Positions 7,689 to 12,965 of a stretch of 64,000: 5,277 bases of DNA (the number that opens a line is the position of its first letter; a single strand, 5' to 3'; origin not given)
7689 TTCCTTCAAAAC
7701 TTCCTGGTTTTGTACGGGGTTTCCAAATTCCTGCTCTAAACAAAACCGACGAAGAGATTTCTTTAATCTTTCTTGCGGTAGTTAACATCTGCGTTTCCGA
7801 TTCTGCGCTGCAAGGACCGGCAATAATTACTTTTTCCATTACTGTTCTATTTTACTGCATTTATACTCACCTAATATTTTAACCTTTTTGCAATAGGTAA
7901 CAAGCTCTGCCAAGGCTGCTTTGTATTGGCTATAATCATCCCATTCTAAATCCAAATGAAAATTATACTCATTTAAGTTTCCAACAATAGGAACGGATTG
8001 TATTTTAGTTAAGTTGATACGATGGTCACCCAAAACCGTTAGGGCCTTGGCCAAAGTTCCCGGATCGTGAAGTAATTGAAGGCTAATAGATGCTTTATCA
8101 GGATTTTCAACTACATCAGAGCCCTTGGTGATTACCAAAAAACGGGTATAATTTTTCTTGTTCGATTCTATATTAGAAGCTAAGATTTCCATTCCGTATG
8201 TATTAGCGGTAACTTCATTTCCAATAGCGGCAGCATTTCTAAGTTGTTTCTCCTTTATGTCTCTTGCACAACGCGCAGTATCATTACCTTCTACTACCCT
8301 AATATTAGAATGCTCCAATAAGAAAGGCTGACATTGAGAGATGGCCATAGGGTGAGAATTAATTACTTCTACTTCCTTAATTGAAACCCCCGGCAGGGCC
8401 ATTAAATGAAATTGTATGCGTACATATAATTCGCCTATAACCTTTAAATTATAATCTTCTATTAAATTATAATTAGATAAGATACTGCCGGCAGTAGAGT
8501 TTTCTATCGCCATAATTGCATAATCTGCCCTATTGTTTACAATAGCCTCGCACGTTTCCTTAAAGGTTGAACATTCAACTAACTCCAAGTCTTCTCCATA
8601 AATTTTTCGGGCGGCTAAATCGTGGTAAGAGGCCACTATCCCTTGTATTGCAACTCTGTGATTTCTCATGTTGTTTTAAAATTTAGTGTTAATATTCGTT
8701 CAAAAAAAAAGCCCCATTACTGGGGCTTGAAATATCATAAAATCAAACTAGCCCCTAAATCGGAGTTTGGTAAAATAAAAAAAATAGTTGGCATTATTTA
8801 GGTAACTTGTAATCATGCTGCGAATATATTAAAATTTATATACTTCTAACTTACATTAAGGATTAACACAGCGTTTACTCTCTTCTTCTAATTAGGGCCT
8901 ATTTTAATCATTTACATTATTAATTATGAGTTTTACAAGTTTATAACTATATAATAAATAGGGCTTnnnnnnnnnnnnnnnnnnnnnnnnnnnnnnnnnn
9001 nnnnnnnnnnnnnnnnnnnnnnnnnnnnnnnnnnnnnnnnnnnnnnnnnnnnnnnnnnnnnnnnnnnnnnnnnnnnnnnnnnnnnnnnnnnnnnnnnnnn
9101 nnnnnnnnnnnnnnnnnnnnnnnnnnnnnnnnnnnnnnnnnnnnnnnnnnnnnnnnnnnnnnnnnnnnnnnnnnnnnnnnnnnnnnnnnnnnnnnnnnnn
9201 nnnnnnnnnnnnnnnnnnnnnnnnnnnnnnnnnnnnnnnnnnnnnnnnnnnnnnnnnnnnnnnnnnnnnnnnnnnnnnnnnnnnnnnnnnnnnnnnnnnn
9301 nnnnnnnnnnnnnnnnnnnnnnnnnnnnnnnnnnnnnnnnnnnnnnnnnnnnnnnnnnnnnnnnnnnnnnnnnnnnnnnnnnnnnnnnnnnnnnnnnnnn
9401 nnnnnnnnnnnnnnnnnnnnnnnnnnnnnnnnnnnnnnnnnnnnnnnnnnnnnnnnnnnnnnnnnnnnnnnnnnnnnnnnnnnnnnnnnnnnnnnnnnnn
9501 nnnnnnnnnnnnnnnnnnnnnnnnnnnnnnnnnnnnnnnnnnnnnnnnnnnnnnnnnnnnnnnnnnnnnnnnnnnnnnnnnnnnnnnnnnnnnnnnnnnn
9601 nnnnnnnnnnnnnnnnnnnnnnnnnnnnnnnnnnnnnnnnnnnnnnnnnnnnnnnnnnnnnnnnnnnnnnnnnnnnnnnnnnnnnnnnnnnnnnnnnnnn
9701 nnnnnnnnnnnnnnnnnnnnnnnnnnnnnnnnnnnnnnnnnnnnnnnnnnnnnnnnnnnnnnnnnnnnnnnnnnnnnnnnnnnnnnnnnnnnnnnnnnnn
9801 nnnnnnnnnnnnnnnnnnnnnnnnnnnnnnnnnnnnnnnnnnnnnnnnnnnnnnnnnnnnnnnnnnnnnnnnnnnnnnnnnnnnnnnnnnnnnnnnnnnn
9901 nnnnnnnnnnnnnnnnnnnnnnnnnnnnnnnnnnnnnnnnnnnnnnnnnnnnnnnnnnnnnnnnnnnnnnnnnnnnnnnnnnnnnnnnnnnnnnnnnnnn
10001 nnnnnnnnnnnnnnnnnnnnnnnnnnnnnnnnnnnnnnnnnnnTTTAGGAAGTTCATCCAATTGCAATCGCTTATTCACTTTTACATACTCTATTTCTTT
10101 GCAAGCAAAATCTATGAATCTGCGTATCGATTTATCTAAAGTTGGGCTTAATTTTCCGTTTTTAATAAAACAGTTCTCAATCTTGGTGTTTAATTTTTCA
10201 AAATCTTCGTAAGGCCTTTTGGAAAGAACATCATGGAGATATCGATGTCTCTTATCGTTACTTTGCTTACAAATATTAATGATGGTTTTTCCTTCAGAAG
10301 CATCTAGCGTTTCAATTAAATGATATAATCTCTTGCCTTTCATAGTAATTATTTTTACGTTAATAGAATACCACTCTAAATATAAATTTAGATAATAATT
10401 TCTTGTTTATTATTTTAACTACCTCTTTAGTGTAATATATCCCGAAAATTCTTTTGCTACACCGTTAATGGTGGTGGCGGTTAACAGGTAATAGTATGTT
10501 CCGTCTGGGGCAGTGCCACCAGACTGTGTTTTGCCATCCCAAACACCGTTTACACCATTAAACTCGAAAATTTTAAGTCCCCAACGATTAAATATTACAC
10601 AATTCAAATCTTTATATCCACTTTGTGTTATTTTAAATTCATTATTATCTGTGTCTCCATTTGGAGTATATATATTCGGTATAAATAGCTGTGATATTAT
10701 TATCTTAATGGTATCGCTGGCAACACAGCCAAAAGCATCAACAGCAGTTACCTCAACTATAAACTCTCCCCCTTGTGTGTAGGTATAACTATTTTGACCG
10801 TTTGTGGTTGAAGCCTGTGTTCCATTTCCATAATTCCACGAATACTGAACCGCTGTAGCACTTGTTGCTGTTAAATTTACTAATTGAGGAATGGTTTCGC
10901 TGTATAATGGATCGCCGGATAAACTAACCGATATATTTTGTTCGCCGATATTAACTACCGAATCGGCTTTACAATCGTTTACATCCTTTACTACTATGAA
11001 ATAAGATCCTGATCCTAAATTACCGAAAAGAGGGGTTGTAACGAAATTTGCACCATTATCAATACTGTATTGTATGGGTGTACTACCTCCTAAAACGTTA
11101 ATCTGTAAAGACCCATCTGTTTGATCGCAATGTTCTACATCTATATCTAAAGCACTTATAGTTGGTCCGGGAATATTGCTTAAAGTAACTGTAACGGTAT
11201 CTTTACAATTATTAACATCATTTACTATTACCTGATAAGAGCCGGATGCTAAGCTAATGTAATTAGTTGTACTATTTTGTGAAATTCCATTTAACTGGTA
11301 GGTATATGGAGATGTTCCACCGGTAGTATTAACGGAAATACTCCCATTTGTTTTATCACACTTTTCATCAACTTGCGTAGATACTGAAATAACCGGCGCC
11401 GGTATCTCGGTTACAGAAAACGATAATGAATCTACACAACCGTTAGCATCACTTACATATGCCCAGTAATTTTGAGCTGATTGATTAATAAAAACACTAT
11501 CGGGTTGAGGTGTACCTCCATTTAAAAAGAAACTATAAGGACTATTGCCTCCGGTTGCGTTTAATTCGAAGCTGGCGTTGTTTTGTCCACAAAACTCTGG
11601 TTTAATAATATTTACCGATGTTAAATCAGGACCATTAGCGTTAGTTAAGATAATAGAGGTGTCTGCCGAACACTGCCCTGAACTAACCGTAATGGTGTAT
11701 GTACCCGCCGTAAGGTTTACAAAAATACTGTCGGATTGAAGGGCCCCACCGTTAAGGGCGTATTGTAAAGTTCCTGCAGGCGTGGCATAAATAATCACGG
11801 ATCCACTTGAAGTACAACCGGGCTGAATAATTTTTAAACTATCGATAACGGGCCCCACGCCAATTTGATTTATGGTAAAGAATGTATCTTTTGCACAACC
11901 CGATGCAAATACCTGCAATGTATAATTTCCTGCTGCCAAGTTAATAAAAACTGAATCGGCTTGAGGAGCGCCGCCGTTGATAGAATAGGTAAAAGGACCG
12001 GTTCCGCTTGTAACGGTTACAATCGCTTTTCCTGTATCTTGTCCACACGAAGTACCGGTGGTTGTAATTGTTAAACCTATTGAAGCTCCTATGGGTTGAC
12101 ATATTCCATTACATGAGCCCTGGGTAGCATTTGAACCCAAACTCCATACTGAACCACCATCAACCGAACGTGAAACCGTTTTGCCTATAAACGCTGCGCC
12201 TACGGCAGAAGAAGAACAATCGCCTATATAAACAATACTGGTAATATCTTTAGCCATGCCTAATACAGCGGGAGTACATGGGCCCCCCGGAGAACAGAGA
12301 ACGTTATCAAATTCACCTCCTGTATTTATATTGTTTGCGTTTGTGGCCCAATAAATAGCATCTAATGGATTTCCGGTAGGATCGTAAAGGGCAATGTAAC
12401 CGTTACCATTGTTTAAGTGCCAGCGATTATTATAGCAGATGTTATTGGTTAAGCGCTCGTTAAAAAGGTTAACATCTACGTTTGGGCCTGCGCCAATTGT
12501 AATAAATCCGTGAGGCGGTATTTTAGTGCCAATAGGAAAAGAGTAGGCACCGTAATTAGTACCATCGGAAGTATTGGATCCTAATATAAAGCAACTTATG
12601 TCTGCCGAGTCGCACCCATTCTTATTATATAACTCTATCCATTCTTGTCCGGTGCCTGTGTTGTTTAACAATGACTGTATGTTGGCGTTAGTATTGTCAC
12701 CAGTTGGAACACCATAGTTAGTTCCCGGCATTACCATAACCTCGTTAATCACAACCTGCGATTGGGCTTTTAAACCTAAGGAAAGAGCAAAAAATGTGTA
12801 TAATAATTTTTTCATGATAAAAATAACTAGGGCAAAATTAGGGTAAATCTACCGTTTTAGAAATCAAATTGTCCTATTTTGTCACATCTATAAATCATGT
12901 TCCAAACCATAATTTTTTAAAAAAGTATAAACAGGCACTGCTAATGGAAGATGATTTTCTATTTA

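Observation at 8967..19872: An accessory-looking cell-surface locus encodes three giant T9SS cargo adhesins, two with a lamin-tail domain plus SprB-repeat architecture, together with an unknown 458-aa partner.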

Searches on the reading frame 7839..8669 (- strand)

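Call 11: search_protein_families(library=pfam, proteins=[window:7839-8669:-], max_evalue=0.001)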
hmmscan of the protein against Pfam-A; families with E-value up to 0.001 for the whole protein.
window:7839-8669:- (276 aa): 2 families
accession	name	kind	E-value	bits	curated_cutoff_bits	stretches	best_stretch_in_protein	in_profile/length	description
PF00800.23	PDT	-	8.8e-55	185.8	25.2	1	6-182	1-178/181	Prephenate dehydratase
PF01842.31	ACT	-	9e-05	22.6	27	1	202-230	10-38/66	ACT domain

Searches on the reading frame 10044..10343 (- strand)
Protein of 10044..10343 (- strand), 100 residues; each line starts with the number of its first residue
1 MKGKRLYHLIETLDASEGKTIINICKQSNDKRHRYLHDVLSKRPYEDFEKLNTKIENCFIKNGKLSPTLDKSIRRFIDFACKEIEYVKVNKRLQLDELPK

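Call 70: search_solved_structures(query=A3, max_evalue=10, show_alignments=2)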
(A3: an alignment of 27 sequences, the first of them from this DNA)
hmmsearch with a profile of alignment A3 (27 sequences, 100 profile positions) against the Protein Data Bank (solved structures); distinct sequences matched with E-value up to 10: 6.
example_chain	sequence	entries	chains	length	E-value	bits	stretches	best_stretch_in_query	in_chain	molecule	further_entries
7sq5_A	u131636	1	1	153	0.042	17.5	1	45-88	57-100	Designed trefoil knot protein, variant 3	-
8tid_W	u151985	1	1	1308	0.09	16.4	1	18-100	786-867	WD40 domain protein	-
1tzt_A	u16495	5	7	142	0.22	15.2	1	32-78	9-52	N utilization substance protein B homolog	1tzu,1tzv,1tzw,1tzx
7sq4_A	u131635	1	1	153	0.28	14.8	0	46-88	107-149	Designed trefoil knot protein, variant 2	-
5oi7_A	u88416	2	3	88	0.6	13.8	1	29-75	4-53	Centrosomal protein of 85 kDa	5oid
7sq3_A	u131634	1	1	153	0.76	13.4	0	47-88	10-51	Designed trefoil knot protein, variant 1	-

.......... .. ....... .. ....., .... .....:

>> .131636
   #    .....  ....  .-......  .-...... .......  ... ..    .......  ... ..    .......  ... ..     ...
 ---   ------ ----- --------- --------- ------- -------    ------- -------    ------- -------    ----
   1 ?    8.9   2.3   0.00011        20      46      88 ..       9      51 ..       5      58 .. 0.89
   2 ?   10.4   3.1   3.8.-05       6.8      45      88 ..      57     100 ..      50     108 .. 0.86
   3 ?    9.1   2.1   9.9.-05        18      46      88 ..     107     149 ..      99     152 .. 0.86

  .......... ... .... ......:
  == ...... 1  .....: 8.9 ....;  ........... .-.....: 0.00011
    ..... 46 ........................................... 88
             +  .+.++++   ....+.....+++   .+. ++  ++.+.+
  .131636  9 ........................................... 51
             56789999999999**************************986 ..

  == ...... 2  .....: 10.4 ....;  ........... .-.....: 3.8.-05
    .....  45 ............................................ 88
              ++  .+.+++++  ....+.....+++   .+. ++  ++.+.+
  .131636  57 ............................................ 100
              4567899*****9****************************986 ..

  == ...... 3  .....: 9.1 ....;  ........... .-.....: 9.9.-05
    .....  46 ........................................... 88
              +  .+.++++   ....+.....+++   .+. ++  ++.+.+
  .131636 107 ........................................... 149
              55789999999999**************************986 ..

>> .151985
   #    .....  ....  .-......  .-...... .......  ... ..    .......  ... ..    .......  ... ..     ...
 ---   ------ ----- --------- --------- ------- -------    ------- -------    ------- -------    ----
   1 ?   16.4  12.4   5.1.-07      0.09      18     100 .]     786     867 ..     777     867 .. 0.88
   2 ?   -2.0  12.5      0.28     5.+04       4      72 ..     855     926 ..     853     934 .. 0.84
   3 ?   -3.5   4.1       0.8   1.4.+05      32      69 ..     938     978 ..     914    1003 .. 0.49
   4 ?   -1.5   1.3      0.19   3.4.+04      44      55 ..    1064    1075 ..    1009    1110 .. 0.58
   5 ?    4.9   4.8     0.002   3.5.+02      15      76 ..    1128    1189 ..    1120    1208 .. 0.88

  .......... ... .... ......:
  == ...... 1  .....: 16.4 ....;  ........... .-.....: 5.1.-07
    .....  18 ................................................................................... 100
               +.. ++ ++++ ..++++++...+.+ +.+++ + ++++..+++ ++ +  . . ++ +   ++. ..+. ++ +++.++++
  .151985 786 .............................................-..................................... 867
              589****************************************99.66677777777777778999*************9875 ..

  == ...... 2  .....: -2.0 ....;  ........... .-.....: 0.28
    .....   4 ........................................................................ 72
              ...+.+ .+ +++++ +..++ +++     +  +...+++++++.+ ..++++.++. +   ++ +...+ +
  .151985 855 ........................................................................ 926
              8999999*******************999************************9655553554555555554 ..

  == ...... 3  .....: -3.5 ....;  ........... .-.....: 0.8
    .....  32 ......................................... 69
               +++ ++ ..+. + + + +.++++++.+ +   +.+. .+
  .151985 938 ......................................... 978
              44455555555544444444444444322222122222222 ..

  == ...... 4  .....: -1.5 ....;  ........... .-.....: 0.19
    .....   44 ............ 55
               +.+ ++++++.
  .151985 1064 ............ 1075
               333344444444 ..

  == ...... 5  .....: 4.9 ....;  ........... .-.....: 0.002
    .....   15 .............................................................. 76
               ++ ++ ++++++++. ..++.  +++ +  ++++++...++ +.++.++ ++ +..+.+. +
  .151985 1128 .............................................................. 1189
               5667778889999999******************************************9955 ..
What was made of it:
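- On RNPP/RRNPP peptide receptors: They match nothing by sequence (call 70).
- Closest known: RNPP/RRNPP receptors. Different: The N-terminal domain is not a recognisable XRE-type HTH (call 70).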

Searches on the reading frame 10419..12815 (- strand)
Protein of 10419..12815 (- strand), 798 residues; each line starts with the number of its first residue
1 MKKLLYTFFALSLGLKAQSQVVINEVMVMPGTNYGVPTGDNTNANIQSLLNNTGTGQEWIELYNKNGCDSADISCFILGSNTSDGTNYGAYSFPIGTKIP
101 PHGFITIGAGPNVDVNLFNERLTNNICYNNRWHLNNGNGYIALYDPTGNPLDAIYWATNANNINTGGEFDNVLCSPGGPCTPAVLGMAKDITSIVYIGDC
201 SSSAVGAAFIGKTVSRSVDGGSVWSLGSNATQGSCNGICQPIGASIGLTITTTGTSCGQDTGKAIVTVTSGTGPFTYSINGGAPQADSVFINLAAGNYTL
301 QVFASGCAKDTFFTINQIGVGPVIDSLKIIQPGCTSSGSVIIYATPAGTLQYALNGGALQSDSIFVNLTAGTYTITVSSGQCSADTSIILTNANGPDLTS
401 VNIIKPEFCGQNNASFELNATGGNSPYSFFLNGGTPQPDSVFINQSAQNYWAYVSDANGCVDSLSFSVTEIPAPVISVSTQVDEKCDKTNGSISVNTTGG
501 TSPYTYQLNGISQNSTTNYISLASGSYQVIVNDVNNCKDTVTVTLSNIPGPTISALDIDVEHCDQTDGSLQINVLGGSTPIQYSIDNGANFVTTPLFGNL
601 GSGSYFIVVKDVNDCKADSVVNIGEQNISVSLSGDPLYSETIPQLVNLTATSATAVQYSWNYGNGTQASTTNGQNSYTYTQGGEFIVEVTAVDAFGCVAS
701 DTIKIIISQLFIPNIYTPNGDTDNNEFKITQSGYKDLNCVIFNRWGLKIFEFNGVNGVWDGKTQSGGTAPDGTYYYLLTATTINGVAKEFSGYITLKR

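Call 3: search_protein_families(library=pfam, proteins=[window:10419-12815:-], max_evalue=0.01)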
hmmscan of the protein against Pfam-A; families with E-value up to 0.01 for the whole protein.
window:10419-12815:- (798 aa): 8 families
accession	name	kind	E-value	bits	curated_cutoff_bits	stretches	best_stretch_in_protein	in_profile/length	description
PF13585.12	CHU_C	-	8.4e-19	67.9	27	1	711-796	2-86/86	CHU_C Type IX secretion signal domain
PF13573.12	SprB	-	6e-16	58.2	28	4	479-511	2-35/37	SprB repeat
PF00932.25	LTD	-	9.5e-11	42.5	34.3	1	17-156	4-107/109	Lamin Tail Domain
PF00801.26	PKD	-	1.3e-07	32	23.5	1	644-700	15-74/80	PKD domain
PF18911.6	PKD_4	-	2.5e-06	27.9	27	1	651-705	30-83/85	PKD domain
PF07495.19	Y_Y_Y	-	1.3e-05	25.5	26.6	0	289-304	31-46/65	Y_Y_Y domain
PF08329.16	ChitinaseA_N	-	4.2e-05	23.7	21.2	1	667-708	67-108/133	Chitinase A, N-terminal domain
PF13620.12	CarboxypepD_reg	-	0.0034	18.1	32.3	0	365-392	42-71/82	Carboxypeptidase regulatory-like domain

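Call 4: search_protein_families(library=ncbifam, proteins=[window:10419-12815:-], max_evalue=0.01)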
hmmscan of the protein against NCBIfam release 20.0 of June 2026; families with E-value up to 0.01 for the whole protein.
window:10419-12815:- (798 aa): 1 family
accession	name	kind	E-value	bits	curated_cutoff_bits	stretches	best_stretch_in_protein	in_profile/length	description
TIGR04131.1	Bac_Flav_CTERM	domain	2.4e-12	46.8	35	1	712-798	3-85/85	T9SS type B sorting domain-containing protein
